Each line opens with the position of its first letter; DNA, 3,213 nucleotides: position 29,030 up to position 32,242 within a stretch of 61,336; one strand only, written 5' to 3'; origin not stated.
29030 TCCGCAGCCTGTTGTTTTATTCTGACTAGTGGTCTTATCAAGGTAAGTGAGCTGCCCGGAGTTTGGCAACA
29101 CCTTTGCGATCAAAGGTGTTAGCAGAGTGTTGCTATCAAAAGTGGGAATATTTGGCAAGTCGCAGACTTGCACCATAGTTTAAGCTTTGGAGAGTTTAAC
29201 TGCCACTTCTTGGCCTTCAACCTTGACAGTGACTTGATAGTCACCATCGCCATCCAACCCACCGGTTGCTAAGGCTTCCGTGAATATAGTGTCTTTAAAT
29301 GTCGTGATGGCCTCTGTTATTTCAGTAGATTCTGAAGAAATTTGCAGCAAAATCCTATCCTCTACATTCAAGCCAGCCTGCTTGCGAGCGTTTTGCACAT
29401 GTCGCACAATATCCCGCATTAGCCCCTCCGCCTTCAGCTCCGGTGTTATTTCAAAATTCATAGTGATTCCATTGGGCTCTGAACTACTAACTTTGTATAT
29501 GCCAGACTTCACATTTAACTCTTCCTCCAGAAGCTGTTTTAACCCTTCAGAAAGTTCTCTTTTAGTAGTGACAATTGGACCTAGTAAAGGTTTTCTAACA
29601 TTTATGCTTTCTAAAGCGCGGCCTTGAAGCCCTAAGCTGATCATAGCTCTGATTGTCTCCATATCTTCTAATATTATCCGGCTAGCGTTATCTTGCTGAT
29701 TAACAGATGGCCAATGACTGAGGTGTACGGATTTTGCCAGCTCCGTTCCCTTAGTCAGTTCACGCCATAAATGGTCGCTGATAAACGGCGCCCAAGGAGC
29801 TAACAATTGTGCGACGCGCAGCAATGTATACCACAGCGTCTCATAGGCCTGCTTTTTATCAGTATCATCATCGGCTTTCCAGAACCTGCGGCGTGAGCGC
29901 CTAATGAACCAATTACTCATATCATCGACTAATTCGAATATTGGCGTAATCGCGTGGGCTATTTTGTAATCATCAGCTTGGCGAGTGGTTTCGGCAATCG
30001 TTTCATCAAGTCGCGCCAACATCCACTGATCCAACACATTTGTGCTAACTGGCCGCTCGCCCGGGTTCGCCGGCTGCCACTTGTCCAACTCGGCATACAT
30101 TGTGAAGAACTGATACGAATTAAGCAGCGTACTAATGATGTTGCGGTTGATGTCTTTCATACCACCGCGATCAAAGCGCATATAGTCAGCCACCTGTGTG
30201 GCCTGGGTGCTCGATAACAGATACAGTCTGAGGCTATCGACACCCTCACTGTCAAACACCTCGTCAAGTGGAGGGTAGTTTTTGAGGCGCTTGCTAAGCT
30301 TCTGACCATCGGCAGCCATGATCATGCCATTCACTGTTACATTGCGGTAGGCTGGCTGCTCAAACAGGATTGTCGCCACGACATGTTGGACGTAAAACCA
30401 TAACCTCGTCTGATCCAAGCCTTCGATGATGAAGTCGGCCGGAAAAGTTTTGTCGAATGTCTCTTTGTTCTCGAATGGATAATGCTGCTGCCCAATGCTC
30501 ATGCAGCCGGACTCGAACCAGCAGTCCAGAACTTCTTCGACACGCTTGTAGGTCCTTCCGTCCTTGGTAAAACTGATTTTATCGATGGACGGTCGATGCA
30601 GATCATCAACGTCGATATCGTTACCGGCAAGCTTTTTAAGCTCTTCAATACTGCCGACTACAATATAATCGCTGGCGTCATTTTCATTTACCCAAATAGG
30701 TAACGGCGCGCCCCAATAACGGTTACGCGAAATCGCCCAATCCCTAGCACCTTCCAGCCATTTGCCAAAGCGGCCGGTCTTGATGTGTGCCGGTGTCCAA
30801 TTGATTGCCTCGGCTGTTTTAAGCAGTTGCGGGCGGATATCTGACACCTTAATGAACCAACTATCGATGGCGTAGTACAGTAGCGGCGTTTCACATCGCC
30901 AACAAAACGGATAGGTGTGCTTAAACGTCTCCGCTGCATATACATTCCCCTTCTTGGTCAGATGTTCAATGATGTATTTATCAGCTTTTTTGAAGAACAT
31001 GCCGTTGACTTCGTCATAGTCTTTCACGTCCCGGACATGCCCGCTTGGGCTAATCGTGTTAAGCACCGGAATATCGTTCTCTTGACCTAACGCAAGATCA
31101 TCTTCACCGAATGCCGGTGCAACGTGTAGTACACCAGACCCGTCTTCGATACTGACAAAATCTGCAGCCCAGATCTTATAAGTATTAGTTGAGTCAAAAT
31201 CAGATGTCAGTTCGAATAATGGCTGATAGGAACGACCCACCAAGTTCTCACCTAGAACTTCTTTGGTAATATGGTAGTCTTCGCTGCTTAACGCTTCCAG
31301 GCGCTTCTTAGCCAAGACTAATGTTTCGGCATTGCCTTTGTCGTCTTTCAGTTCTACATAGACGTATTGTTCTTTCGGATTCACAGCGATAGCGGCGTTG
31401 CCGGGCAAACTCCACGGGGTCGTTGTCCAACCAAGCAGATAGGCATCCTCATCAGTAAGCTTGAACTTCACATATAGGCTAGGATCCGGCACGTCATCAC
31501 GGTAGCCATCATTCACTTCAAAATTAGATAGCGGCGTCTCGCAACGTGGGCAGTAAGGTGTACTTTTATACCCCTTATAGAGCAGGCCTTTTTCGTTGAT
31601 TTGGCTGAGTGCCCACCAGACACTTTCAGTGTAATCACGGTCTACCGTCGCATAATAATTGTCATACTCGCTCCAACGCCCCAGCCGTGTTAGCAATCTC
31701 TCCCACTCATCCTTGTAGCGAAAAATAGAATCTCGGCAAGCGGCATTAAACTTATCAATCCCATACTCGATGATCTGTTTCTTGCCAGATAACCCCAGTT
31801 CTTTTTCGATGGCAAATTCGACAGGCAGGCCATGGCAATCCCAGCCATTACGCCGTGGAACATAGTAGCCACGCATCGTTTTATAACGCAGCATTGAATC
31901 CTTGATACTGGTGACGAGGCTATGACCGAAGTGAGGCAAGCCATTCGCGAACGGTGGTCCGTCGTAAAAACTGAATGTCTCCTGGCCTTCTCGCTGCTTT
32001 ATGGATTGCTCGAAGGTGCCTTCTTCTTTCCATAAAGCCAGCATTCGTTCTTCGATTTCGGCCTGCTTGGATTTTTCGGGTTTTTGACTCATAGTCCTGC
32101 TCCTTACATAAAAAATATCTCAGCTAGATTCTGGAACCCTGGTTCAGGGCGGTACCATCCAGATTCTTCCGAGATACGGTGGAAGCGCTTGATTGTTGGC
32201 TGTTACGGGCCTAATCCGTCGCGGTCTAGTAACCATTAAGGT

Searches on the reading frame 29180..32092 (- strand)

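Call 11: search_protein_families(library=pfam, proteins=[window:29180-32092:-], max_evalue=0.001)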
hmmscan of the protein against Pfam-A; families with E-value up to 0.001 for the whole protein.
window:29180-32092:- (970 aa): 5 families
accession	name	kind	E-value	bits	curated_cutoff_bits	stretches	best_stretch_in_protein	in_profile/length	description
PF00133.28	tRNA-synt_1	-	3.1e-131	438.4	22.7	1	17-632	2-409/414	tRNA synthetases class I (I, L, M and V)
PF08264.19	Anticodon_1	-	2.4e-27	96.1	25.1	1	688-831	1-139/148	Anticodon-binding domain of tRNA ligase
PF19302.4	DUF5915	-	1.7e-20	73.9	27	1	866-969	92-194/195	Domain of unknown function (DUF5915)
PF09334.17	tRNA-synt_1g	-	1e-18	67.7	20.1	1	47-192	8-134/391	tRNA synthetases class I (M)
PF13603.12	tRNA-synt_1_2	-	0.00029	20.8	25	1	302-359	95-152/185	Leucyl-tRNA synthetase, editing domain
